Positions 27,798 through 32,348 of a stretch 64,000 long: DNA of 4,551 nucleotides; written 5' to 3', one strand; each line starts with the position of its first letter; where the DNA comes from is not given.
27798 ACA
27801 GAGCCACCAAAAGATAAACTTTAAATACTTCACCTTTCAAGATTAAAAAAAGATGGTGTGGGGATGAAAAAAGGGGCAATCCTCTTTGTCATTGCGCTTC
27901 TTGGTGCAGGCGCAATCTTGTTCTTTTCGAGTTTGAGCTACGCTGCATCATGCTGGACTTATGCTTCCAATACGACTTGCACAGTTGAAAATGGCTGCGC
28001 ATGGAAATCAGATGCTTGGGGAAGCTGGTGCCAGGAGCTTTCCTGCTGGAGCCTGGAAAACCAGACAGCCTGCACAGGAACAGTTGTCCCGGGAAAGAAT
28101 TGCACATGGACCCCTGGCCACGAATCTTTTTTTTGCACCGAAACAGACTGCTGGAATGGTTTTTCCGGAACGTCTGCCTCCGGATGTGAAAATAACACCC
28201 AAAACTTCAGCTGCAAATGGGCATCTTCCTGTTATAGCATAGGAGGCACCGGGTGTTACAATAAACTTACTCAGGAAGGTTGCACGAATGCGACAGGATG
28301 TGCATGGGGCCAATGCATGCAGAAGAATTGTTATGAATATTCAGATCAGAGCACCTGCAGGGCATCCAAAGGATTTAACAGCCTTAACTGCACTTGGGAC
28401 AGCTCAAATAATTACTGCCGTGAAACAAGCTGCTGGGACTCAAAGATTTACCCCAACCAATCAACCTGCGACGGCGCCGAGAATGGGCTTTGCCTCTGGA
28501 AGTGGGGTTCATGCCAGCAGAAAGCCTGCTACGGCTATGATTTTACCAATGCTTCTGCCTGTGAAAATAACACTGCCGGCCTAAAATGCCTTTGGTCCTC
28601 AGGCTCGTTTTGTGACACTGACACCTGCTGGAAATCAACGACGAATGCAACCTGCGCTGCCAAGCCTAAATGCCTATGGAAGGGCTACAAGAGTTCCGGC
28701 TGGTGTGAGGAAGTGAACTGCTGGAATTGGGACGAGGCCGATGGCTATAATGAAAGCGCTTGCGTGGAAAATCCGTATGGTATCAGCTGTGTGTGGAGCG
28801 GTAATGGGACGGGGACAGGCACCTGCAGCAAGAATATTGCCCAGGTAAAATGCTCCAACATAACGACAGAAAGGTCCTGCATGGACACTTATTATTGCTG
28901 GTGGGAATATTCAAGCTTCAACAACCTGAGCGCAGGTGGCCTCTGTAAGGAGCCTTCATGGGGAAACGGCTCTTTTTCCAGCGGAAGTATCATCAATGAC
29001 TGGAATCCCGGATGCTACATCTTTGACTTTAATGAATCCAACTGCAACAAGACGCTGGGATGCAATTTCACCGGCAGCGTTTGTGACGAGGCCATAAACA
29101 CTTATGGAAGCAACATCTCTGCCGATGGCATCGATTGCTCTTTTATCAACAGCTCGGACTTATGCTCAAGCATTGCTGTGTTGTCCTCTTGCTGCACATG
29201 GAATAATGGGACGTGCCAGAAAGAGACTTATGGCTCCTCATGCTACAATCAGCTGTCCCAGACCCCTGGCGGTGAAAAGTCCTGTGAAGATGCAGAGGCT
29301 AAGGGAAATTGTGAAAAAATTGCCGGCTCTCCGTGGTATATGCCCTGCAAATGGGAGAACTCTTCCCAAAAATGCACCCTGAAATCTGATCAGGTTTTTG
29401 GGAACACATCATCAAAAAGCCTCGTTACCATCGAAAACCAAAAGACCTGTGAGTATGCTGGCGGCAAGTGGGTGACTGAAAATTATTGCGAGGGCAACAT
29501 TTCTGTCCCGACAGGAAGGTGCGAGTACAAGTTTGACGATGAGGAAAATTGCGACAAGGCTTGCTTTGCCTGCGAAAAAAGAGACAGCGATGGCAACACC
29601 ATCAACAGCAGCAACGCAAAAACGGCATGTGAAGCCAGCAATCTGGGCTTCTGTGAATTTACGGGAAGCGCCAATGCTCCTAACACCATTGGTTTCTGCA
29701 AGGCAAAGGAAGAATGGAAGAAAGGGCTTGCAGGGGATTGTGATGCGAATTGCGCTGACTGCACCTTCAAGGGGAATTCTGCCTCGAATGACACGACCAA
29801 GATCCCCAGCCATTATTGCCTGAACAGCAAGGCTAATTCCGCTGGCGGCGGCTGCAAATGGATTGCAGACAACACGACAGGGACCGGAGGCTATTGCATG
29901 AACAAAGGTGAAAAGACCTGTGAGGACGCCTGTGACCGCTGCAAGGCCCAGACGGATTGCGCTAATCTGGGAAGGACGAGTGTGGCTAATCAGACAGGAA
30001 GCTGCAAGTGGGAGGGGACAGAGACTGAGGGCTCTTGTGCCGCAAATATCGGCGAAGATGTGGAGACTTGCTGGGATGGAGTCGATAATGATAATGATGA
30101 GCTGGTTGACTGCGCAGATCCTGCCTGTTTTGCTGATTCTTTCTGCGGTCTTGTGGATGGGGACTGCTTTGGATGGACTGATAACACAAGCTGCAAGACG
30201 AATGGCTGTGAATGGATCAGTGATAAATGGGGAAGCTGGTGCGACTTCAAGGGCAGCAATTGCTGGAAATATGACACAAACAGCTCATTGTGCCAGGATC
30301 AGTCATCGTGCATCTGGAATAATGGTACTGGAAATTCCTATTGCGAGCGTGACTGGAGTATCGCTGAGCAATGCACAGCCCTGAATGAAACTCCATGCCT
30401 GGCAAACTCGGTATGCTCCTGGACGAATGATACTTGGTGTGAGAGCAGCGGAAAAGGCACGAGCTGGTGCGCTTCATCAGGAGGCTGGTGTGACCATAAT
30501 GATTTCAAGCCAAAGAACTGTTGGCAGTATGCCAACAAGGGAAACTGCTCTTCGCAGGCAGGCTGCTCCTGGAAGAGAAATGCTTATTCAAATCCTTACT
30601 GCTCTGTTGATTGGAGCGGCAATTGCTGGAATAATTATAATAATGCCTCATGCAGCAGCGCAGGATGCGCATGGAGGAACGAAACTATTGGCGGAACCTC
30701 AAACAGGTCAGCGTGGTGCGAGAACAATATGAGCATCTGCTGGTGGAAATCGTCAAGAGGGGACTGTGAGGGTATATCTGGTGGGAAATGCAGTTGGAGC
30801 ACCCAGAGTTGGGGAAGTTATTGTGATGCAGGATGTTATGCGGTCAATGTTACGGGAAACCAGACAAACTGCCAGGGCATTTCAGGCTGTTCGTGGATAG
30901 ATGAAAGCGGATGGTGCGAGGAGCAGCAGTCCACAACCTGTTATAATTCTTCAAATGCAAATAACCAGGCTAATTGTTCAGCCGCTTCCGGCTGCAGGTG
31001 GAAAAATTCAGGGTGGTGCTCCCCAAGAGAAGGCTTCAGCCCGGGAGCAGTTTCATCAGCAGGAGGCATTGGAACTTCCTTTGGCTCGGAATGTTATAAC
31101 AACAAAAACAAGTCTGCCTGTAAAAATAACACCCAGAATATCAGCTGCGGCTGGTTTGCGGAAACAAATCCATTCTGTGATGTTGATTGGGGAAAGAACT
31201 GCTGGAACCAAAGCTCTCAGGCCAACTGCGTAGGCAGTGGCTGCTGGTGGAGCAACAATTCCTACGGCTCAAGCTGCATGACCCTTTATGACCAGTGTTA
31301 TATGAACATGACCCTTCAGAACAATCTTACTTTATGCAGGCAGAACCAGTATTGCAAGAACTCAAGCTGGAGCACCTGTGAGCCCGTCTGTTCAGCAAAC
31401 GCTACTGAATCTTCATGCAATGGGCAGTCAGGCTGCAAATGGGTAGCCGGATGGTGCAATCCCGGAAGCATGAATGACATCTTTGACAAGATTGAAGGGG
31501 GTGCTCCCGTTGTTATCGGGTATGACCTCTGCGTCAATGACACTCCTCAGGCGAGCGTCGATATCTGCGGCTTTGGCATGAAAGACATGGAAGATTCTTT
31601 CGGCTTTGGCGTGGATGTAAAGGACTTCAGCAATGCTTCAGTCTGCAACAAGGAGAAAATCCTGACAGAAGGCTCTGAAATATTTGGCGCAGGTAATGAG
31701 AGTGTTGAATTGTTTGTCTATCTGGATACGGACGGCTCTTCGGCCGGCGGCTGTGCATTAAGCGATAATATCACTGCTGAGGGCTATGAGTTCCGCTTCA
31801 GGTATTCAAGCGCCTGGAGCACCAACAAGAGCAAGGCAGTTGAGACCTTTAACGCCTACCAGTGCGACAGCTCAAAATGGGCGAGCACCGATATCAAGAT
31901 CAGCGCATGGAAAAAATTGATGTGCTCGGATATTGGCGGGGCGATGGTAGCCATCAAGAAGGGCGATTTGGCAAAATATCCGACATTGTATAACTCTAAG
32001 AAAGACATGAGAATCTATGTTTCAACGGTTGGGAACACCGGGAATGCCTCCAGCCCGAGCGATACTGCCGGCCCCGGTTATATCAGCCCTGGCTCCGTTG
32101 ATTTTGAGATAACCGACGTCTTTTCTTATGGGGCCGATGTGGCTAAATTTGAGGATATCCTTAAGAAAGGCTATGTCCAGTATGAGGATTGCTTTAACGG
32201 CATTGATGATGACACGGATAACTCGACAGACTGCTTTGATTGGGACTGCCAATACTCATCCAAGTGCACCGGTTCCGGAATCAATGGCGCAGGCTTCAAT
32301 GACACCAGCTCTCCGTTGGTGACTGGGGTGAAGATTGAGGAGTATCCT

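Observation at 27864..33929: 2021-aa surface protein built from dozens of four-cysteine C-x-W...C-x4-C-[WY] modules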

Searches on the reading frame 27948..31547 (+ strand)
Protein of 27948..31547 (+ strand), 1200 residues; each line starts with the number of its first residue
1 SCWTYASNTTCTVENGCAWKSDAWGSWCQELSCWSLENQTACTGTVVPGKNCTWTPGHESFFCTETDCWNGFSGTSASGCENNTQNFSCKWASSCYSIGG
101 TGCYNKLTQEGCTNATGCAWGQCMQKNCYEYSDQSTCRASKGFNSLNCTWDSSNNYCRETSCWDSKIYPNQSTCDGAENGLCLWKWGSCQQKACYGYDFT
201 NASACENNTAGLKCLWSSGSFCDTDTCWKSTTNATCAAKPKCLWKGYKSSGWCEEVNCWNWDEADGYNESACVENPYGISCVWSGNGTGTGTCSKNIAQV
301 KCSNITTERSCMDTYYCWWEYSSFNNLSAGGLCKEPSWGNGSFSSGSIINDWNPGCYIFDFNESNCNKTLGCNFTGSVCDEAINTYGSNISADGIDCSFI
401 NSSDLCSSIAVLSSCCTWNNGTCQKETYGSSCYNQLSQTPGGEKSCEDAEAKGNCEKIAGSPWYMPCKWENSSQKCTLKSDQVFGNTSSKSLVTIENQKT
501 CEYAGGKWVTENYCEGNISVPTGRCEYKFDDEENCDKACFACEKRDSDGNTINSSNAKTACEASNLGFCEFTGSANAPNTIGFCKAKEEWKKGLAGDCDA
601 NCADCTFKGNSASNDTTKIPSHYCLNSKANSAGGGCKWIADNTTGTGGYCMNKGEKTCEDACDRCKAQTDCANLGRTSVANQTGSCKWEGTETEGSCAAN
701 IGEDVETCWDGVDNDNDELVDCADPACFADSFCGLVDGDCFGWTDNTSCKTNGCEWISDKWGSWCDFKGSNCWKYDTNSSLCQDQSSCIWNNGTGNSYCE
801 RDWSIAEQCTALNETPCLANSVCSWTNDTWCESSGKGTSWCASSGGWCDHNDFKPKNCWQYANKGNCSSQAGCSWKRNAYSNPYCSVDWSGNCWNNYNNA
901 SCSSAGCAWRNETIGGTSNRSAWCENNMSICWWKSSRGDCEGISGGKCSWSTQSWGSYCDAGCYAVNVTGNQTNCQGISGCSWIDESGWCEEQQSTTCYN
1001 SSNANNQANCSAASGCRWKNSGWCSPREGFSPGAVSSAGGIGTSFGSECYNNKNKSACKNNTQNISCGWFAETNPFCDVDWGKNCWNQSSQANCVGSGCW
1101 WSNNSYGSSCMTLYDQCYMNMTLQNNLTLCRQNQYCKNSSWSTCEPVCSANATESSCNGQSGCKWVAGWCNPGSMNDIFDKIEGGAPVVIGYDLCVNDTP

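Call 29: predict_structure(alignment_id=A1)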
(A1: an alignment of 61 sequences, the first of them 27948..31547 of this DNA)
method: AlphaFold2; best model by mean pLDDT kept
length: 1200 residues; sequences in the alignment: 61
mean_pLDDT: 74.4   pTM: 0.36
mean pLDDT of the five models: 74.4, 73.8, 67.7, 67.3, 66.6
residues with pLDDT >= 90: 113; 70-90: 727; 50-70: 234; < 50: 126
segments of 3 or more residues with pLDDT < 50: 339-346, 487-489, 529-531, 587-595, 656-665, 674-684, 700-709, 718-720, 722-724, 727-738, 916-919, 1028-1047, 1181-1200
pLDDT, mean of each block of 10 residues (from residue 1): 83 83 80 84 83 83 87 89 88 84 81 83 90 89 80 86 83 80 83 86 87 83 86 87 82 84 82 84 69 74 76 74 77 69 47 86 93 92 91 88 85 80 77 71 82 90 89 85 62 68 72 68 62 58 62 71 62 62 53 56 79 82 87 78 75 52 50 44 49 56 40 52 45 40 77 75 73 79 80 64 64 78 77 68 74 70 78 75 79 80 84 54 83 86 84 81 81 84 77 75 82 74 59 31 42 64 60 85 83 89 85 91 90 89 88 89 85 57 35 32
secondary structure, 60 per line:
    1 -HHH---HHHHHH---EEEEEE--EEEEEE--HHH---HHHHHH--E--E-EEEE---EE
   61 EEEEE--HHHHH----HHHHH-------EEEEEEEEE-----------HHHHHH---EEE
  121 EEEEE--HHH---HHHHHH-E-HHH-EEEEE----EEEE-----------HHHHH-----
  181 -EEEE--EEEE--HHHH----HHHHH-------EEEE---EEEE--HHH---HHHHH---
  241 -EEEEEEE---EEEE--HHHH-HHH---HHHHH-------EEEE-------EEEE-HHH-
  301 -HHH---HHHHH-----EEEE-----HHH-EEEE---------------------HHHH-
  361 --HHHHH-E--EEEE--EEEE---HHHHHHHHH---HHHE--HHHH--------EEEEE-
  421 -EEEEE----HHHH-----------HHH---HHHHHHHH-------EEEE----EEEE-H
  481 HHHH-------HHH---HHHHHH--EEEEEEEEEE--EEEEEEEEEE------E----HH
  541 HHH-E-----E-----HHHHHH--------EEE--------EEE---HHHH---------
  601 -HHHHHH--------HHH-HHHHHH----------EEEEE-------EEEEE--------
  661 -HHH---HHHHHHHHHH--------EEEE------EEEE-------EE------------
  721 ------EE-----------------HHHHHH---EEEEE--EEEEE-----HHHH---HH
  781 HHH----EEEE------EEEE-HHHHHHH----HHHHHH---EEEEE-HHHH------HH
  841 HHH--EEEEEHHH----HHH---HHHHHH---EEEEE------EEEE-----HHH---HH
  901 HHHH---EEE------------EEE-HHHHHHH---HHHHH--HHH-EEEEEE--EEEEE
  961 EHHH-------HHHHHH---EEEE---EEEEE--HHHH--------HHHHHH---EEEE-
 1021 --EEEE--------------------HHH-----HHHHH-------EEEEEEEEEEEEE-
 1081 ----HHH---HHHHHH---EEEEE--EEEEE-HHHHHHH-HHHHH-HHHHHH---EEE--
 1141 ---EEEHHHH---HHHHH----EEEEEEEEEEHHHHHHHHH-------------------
elements in order (helices of 4 or more, strands of 3 or more residues): H8-13 E17-22 E25-30 H39-44 E52-55 E59-65 H68-72 H77-81 E89-97 H109-114 E118-125 H134-139 E147-151 E156-159 H171-175 E182-185 E188-191 H194-197 H202-206 E214-217 E221-224 H233-237 E242-248 E252-255 H258-261 H269-273 E281-284 E292-295 H308-312 E318-321 E331-334 H356-359 H363-367 E372-375 E378-381 H385-393 H403-406 E415-419 E422-426 H431-434 H452-459 E467-470 E475-478 H480-484 H498-503 E506-515 E518-527 H539-543 H557-562 E571-573 E582-584 H588-591 H602-607 H620-625 E636-640 E648-652 H668-677 E686-689 E696-699 H746-751 E755-759 E762-766 H772-775 H779-783 E788-791 E798-801 H803-809 H814-819 E823-827 H829-832 H839-843 E846-850 H864-869 E873-877 E884-887 H899-904 E908-910 E923-925 H927-933 H937-941 E948-953 E956-961 H972-977 E981-984 E988-992 H995-998 H1007-1012 E1016-1019 E1023-1026 H1055-1059 E1067-1079 H1091-1096 E1100-1104 E1107-1111 H1113-1119 H1121-1125 H1127-1132 E1136-1138 E1144-1146 H1147-1150 H1154-1158 E1163-1172 H1173-1181

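Call 33: fold_search(model_id=the predicted structure, library=pdb)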
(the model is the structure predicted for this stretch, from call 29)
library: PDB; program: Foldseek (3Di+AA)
matches with E <= 10: 7; with E <= 0.001: 0
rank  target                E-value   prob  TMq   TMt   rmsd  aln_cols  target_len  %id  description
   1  2fqm_D                5.8e+00  0.04  0.02  0.20  10.5        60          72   10  Crystal structure of the oligomerization domain of the phosphoprotein of vesicular stomatitis virus (released 2006-02-07)
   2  9oz8_B                5.8e+00  0.00  0.04  0.06  36.0       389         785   14  Cryo-EM structure of chicken NEL dimer bound with one human NICOL. (released 2026-02-25)
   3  6lod_B                6.4e+00  0.01  0.04  0.05  12.5       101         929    9  Cryo-EM structure of the air-oxidized photosynthetic alternative complex III from Roseiflexus castenholzii (released 2020-11-04)
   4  9gsx_W                7.2e+00  0.00  0.04  0.06  25.0       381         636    9  Campylobacter hook-filament junction-cap complex (released 2025-04-09)
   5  2mq8_MODEL_1_A        9.4e+00  0.02  0.03  0.18   5.8        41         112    5  Solution NMR Structure of De novo designed protein LFR1 1 with ferredoxin fold, Northeast Structural Genomics  (released 2014-08-20)
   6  3cuq_C                9.4e+00  0.01  0.02  0.10  15.7       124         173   10  Integrated structural and functional model of the human ESCRT-II complex (released 2008-11-04)
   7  3v8h_A                9.4e+00  0.01  0.03  0.08  22.9       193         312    9  Crystal structure of Thymidylate Synthase from Burkholderia thailandensis (released 2012-01-25)

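Call 34: search_solved_structures(query=A1, max_evalue=1, show_alignments=3)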
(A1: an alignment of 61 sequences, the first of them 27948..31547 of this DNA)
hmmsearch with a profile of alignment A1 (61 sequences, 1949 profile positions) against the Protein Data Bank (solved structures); distinct sequences matched with E-value up to 1: 6.
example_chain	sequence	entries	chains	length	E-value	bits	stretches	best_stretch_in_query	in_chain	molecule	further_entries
7plp_A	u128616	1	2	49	0.0058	16.9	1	735-767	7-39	Teneurin-4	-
5vo5_A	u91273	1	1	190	0.04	14.2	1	1792-1893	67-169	Coiled-coil and C2 domain-containing protein 1-like,GH13992p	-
9o04_A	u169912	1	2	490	0.044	14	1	1781-1918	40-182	Coiled-coil domain-containing protein 6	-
9o0l_A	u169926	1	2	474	0.094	12.9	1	1781-1918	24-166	Coiled-coil domain-containing protein 6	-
5oym_H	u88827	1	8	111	0.23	11.7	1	1789-1872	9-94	PC4 and SFRS1-interacting protein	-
6wxh_D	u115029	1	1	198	0.23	11.6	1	1790-1916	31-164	Colicin-E1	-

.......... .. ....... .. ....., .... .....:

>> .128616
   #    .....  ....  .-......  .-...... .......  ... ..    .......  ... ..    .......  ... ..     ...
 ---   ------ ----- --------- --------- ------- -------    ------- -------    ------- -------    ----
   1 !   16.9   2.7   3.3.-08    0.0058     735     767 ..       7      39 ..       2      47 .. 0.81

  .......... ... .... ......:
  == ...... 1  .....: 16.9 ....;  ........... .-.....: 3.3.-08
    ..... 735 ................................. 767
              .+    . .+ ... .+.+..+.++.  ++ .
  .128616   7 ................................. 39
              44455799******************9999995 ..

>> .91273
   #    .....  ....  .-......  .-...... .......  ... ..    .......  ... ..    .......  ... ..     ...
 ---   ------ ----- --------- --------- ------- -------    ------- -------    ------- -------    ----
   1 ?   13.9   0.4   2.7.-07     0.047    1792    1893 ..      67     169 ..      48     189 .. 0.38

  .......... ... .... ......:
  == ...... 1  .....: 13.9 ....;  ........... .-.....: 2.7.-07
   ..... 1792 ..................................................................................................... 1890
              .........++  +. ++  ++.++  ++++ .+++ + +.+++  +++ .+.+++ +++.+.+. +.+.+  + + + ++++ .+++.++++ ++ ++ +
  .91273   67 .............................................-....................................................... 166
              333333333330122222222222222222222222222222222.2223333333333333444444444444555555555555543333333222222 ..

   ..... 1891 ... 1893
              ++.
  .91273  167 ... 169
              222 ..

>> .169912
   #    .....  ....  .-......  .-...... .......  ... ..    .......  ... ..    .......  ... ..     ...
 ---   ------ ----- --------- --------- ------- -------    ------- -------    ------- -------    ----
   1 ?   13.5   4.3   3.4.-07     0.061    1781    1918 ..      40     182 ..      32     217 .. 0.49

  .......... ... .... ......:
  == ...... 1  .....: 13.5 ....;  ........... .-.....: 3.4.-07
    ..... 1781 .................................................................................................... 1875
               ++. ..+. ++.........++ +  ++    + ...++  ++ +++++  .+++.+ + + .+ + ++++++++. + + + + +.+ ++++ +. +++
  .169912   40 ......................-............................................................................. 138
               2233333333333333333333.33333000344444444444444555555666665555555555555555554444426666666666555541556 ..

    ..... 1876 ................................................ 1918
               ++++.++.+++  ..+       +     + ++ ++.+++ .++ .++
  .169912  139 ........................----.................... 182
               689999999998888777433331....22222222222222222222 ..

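Call 83: fold_search(model_id=the predicted structure, library=viral)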
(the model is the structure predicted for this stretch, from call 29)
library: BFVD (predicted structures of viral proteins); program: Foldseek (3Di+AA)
matches with E <= 10: 55; with E <= 0.001: 0
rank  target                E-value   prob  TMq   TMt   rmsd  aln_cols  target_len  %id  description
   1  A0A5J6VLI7            5.4e-02  0.47  0.03  0.16  26.9       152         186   16  Uncharacterized protein (Fragment) [Megaviridae environmental sample]
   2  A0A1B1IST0            6.5e-01  0.04  0.05  0.07  20.4       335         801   15  (no name in the UniProt tables at hand)
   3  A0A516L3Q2            7.6e-01  0.01  0.04  0.05  59.5       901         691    9  (no name in the UniProt tables at hand)
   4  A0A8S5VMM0            9.5e-01  0.02  0.05  0.05  21.7       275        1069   11  DNA POLYMERASE [Ackermannviridae sp.]
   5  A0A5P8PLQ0            2.5e+00  0.02  0.03  0.11  19.7       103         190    9  (no name in the UniProt tables at hand)
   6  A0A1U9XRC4            2.5e+00  0.01  0.04  0.09  49.3       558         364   10  Fiber protein (Fragment) [Fowl aviadenovirus E]
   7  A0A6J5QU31            3.0e+00  0.01  0.03  0.07  18.5       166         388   13  Uncharacterized protein [uncultured Caudovirales phage]
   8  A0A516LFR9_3          3.0e+00  0.01  0.04  0.04  32.4       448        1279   10  (no name in the UniProt tables at hand)
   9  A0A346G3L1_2          3.1e+00  0.01  0.03  0.03  31.6       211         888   15  (no name in the UniProt tables at hand)
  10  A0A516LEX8            3.3e+00  0.01  0.04  0.06  54.4       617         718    9  (no name in the UniProt tables at hand)
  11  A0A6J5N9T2            4.1e+00  0.01  0.04  0.06  28.4       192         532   14  Intramolecular chaperone auto-processing domain containing protein [uncultured Caudovirales phage]
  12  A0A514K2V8            4.1e+00  0.01  0.03  0.07  28.1       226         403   16  Uncharacterized protein [Nitrosopumilus spindle-shaped virus]
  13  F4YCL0                4.3e+00  0.01  0.05  0.07  24.2       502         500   12  (no name in the UniProt tables at hand)
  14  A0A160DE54            4.6e+00  0.03  0.03  0.11  16.3        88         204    8  Uncharacterized protein [Gordonia phage Demosthenes]
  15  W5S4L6                4.8e+00  0.77  0.02  0.21   1.1        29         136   24  Transmembrane protein [Pithovirus sibericum]
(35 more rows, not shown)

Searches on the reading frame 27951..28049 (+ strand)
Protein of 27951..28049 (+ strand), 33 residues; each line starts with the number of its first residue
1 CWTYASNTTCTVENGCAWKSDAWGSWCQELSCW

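Call 59: search_protein_families(library=pfam, proteins=[window:27951-28049:+], max_evalue=10)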
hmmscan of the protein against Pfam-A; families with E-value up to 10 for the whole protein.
seq(33 aa): 0 families

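Call 70: search_protein_representatives(alignment_id=A3)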
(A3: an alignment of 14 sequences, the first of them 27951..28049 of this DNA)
Query: 14 sequences, 33 profile positions. Proteins with E-value up to 0.001 (for the whole library): 76; up to 1e-10: 21; up to 1e-30: 3. The best 76 are listed.
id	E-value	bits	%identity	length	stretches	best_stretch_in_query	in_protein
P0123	1.2e-45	169.7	-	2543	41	1-33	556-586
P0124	1.1e-41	157.0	-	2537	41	1-33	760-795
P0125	3.1e-40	152.4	-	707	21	1-33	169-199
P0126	4.5e-20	87.9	-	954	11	1-33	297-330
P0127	2.6e-19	85.5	-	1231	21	1-33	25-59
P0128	3.3e-19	85.1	-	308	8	1-33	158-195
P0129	6.8e-19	84.1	-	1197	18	1-33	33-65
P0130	3.5e-17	78.6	-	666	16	1-33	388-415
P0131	1.2e-16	77.0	-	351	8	2-33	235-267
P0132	2.4e-14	69.6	-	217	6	1-33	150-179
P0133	3.0e-14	69.2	-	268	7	1-33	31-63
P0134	1.2e-13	67.3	-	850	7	1-29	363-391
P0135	1.5e-13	67.0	-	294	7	1-33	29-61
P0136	1.7e-13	66.8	-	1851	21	1-33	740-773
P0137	1.4e-12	63.9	-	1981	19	1-29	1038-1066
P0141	2.6e-11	59.8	-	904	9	1-28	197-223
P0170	6.4e-07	45.8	-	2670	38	1-33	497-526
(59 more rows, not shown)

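Call 71: list_cluster_members(proteins=[P0123, P0124, P0125, P0126, P0127, P0129, P0130, P0134, P0141, P0170])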
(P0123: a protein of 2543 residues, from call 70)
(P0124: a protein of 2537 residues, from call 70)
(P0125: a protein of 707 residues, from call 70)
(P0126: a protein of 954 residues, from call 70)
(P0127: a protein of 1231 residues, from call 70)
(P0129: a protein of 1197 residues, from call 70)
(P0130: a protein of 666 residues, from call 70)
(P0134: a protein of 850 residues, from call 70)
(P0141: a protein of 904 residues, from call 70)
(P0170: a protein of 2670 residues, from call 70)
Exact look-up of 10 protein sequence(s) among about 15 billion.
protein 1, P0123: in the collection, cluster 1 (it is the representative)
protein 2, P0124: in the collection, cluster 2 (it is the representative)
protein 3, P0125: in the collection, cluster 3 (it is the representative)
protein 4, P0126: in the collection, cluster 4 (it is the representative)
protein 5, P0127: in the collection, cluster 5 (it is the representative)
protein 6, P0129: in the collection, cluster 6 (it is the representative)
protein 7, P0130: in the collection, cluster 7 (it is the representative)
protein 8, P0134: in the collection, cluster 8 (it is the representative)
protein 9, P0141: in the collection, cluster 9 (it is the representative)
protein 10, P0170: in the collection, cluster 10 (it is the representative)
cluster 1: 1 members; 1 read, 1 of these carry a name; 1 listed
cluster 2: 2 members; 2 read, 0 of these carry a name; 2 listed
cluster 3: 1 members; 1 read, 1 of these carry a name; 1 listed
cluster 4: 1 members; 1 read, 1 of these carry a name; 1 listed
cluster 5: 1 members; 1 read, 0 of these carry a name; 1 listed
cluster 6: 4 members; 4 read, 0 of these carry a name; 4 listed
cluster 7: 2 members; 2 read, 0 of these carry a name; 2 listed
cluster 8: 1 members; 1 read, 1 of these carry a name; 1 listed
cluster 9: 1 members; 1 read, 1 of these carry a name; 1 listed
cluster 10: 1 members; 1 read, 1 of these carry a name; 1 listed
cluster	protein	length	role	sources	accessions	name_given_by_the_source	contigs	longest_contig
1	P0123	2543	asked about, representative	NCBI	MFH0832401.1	MAG: PGF-pre-PGF domain-containing protein [Candidatus Aenigmatarchaeota archaeon]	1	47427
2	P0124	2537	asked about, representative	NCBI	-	-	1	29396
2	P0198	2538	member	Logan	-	-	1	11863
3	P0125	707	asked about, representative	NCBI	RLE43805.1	hypothetical protein DRJ16_03430, partial [Candidatus Woesearchaeota archaeon]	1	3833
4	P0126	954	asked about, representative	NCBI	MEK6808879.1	MAG: hypothetical protein AABY14_04285, partial [Nanoarchaeota archaeon]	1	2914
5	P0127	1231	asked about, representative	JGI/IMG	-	-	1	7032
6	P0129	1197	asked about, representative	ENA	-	-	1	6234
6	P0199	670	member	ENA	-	-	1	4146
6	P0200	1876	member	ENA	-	-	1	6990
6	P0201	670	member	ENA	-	-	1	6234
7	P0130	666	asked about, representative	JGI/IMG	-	-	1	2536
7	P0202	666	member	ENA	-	-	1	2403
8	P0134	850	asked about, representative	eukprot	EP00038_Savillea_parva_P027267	m.58608 g.58608 ORF g.58608 m.58608 type:complete len:851 (+) comp7832_c0_seq1:53-2605(+)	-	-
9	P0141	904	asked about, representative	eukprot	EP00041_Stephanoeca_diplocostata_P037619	m.1430234 g.1430234 ORF g.1430234 m.1430234 type:complete len:905 (-) ...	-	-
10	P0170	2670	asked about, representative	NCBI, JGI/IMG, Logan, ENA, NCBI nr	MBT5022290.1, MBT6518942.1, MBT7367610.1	hypothetical protein HOK51_03780 [Candidatus Woesearchaeota archaeon] | hypothetical protein | hypothetical protein [Candidatus Woesearchaeota archaeon]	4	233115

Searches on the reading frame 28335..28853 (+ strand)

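Call 59: search_protein_families(library=pfam, proteins=[window:28335-28853:+], max_evalue=10)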
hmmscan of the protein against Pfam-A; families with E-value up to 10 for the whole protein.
window:28335-28853:+ (173 aa): 1 family
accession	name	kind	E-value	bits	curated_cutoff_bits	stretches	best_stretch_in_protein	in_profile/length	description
PF01508.21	Paramecium_SA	-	0.0081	17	21.2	2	42-98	4-61/62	Paramecium surface antigen domain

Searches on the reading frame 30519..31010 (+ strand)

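Call 59: search_protein_families(library=pfam, proteins=[window:30519-31010:+], max_evalue=10)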
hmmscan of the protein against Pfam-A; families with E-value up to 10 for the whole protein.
window:30519-31010:+ (164 aa): 1 family
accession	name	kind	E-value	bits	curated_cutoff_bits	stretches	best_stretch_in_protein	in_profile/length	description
PF07253.16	Gypsy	-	0.49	9.3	27.5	1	110-156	260-306/472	Gypsy protein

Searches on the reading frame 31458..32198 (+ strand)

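Call 41: search_protein_families(library=pfam, proteins=[window:31458-32198:+], max_evalue=5)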
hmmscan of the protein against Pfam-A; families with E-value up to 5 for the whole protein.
window:31458-32198:+ (247 aa): 1 family
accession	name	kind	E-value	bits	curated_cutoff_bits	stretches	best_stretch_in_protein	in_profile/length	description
PF18933.6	PsbP_2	-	0.12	12.9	27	1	106-191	48-116/184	PsbP-like protein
